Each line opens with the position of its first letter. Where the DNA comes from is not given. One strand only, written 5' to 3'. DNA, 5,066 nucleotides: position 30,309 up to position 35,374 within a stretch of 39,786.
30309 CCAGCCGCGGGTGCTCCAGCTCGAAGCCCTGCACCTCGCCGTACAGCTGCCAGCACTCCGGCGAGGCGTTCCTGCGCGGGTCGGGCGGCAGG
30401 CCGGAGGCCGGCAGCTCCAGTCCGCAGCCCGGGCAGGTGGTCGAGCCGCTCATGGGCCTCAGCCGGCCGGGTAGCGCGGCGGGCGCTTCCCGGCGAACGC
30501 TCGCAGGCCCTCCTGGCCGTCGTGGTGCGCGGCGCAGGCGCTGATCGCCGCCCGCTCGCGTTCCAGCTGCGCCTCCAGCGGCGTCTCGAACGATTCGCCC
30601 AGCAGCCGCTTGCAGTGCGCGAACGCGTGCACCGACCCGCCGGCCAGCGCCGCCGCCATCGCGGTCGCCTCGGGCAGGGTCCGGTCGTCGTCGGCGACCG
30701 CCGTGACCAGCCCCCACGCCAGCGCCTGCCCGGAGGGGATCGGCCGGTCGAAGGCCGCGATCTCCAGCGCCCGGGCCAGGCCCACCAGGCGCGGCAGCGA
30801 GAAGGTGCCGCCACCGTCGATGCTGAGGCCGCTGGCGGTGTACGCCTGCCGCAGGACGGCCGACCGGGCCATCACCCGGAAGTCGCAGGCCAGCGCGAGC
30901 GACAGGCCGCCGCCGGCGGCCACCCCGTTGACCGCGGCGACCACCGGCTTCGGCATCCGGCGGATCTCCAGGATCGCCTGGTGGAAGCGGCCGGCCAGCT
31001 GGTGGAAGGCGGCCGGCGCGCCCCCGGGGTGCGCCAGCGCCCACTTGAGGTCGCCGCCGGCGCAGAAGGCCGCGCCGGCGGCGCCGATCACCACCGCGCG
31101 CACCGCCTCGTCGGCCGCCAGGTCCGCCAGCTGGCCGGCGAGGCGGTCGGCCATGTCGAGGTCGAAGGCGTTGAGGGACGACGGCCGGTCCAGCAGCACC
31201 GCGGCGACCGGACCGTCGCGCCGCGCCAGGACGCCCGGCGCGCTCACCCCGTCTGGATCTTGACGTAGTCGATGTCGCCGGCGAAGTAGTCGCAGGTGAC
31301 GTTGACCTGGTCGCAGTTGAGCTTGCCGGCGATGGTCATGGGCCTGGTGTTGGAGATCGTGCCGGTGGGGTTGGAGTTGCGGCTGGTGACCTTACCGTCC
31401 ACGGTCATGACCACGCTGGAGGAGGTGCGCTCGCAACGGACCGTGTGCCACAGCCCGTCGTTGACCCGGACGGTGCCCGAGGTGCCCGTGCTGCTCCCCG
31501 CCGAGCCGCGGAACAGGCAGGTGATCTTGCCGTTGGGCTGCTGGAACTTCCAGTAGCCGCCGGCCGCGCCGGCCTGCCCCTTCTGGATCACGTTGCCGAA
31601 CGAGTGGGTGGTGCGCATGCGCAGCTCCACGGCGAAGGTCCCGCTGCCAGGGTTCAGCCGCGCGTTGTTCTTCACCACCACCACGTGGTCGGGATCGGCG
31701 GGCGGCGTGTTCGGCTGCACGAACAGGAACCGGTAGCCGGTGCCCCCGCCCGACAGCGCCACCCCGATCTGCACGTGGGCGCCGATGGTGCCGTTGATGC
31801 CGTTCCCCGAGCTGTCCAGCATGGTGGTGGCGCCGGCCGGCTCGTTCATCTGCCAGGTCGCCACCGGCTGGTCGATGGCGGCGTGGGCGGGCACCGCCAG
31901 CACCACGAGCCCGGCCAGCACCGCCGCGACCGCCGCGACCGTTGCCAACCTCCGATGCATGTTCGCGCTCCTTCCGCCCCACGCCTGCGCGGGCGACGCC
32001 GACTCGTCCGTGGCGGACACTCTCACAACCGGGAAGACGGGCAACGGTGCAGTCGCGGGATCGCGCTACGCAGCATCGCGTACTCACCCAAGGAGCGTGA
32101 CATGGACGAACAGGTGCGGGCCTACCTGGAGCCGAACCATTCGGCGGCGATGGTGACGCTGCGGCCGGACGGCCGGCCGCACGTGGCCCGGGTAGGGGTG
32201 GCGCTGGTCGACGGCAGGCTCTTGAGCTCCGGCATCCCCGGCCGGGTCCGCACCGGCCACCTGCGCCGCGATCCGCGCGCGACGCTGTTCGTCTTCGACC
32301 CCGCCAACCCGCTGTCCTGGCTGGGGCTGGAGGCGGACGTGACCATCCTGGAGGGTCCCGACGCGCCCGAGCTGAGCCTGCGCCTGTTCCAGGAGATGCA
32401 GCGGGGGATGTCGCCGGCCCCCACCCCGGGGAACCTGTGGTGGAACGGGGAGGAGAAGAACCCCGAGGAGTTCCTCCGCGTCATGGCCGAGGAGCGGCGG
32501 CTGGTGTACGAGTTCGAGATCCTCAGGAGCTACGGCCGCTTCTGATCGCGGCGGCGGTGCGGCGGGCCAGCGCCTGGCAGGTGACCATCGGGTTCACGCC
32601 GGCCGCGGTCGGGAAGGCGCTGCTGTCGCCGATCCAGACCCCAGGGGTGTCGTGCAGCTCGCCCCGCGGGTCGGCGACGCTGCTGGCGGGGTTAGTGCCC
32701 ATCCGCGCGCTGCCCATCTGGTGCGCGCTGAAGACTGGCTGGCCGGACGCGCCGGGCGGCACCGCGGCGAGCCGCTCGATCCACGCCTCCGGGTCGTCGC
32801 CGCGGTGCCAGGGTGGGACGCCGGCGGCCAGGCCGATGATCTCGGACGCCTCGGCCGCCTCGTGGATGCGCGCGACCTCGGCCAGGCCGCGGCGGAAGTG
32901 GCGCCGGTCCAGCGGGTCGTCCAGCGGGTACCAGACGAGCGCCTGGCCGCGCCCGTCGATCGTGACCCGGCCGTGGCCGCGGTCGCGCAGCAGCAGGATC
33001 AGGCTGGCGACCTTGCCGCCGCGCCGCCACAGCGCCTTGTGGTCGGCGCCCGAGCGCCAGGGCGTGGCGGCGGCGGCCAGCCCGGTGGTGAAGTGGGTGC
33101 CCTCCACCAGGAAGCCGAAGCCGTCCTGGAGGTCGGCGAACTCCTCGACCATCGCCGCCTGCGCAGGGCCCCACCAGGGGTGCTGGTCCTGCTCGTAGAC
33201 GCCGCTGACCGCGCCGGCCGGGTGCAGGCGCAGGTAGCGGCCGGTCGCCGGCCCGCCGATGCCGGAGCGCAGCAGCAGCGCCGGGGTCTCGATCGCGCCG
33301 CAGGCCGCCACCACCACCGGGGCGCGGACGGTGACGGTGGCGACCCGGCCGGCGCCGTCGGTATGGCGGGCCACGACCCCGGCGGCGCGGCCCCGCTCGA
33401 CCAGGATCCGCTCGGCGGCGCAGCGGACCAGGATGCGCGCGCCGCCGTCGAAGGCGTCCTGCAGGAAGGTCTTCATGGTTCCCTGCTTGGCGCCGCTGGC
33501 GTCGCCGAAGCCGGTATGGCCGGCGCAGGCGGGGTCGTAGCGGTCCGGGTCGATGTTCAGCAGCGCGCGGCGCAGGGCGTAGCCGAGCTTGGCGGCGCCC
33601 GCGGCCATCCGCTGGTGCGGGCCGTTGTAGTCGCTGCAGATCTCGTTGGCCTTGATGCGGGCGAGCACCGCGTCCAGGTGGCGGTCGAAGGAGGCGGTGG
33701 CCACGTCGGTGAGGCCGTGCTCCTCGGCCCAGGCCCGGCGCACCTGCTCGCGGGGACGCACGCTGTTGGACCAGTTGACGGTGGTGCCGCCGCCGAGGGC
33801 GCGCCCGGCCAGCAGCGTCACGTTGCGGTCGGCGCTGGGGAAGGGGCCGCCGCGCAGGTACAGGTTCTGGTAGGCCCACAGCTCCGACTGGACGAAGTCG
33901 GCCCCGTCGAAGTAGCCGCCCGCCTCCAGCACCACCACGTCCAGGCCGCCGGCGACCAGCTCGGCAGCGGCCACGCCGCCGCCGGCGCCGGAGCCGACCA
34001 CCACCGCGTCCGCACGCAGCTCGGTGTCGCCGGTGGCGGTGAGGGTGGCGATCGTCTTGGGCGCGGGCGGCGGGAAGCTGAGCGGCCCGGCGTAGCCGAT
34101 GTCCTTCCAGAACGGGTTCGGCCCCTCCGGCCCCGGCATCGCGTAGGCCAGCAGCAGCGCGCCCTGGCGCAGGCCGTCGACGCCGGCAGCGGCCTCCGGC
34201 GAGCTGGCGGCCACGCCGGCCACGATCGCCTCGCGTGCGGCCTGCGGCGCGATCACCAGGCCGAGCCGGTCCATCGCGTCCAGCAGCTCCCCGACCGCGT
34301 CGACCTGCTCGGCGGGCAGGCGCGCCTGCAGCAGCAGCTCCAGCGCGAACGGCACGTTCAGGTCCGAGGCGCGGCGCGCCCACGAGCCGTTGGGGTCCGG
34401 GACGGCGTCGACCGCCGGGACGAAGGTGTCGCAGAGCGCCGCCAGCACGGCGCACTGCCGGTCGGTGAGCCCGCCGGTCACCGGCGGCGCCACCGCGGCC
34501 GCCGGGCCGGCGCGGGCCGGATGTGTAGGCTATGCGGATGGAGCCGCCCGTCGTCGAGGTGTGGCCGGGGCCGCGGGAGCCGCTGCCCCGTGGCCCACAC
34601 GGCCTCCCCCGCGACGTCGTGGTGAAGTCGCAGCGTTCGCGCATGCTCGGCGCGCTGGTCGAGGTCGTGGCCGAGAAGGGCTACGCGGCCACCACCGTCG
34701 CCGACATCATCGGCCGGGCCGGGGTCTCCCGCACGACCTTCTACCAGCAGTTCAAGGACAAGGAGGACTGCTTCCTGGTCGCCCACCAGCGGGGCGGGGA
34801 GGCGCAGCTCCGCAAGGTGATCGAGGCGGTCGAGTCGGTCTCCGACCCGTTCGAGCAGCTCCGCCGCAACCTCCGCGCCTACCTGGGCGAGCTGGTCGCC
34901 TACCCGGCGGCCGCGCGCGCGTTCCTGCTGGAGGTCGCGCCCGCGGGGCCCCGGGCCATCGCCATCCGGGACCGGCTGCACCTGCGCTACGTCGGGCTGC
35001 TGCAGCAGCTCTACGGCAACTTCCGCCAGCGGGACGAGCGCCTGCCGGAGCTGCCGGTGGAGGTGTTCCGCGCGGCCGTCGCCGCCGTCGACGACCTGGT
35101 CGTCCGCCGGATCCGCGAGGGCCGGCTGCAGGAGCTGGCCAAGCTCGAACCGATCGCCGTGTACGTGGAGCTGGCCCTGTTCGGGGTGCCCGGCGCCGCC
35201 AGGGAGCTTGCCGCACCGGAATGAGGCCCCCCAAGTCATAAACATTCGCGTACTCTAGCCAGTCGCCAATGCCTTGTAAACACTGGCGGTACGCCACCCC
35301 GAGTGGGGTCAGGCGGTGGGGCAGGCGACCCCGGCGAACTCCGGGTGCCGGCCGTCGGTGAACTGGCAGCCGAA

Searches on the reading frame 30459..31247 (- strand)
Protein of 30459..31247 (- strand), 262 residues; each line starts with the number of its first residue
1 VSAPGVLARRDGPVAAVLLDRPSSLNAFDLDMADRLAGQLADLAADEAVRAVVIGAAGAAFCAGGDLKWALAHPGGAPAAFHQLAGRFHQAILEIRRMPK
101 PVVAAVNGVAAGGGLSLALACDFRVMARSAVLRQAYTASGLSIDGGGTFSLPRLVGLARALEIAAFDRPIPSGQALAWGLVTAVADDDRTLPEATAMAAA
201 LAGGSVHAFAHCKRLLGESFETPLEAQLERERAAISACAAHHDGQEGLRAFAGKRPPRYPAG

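Call 39: search_protein_families(library=pfam, proteins=[window:30459-31247:-], max_evalue=0.0001)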
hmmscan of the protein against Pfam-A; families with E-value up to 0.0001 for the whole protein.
window:30459-31247:- (262 aa): 2 families
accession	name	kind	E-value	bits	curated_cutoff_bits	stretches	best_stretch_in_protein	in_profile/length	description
PF00378.25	ECH_1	-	3.2e-48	164.7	27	1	13-259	5-248/251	Enoyl-CoA hydratase/isomerase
PF16113.10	ECH_2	-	7.9e-32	111.5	27.2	1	16-246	3-233/335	Enoyl-CoA hydratase/isomerase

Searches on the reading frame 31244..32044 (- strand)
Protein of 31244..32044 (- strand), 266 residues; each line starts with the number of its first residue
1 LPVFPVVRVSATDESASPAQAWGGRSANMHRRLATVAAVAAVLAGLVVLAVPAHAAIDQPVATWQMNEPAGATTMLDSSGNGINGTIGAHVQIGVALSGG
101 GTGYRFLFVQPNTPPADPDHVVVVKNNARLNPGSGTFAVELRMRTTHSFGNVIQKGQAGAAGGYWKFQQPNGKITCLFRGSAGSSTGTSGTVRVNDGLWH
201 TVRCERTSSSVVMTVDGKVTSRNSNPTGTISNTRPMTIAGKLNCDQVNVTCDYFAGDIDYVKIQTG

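Call 39: search_protein_families(library=pfam, proteins=[window:31244-32044:-], max_evalue=0.0001)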
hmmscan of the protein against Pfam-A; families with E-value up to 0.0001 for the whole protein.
window:31244-32044:- (266 aa): 3 families
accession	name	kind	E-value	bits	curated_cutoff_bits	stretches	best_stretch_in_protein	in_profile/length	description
PF02210.31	Laminin_G_2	-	2.6e-09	38.1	22.9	1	144-263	2-123/126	Laminin G domain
PF13385.13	Laminin_G_3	-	1.7e-08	35.2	27.6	1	123-263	8-140/151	Concanavalin A-like lectin/glucanases superfamily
PF00054.30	Laminin_G_1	-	3e-07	31.2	24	1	146-232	4-90/131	Laminin G domain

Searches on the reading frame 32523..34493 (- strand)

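Call 39: search_protein_families(library=pfam, proteins=[window:32523-34493:-], max_evalue=0.0001)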
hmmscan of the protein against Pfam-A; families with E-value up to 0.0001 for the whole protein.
window:32523-34493:- (656 aa): 4 families
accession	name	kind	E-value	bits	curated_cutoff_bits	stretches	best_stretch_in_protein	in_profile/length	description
PF00732.25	GMC_oxred_N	-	2.2e-46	158.8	23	1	208-425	1-217/218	GMC oxidoreductase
PF05199.19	GMC_oxred_C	-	2.7e-20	73.8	24.6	1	507-643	4-139/139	GMC oxidoreductase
PF00890.30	FAD_binding_2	-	3.9e-07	30.1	20.4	1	162-403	1-206/414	FAD binding domain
PF01266.30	DAO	-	6.3e-05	23.1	27.9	1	162-425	1-233/353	FAD dependent oxidoreductase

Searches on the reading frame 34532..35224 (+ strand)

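Call 39: search_protein_families(library=pfam, proteins=[window:34532-35224:+], max_evalue=0.0001)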
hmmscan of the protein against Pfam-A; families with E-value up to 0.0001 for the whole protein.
window:34532-35224:+ (230 aa): 1 family
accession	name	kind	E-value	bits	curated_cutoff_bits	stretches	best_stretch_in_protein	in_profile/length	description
PF00440.29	TetR_N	-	3.2e-13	49.7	24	1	41-82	4-45/47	Bacterial regulatory proteins, tetR family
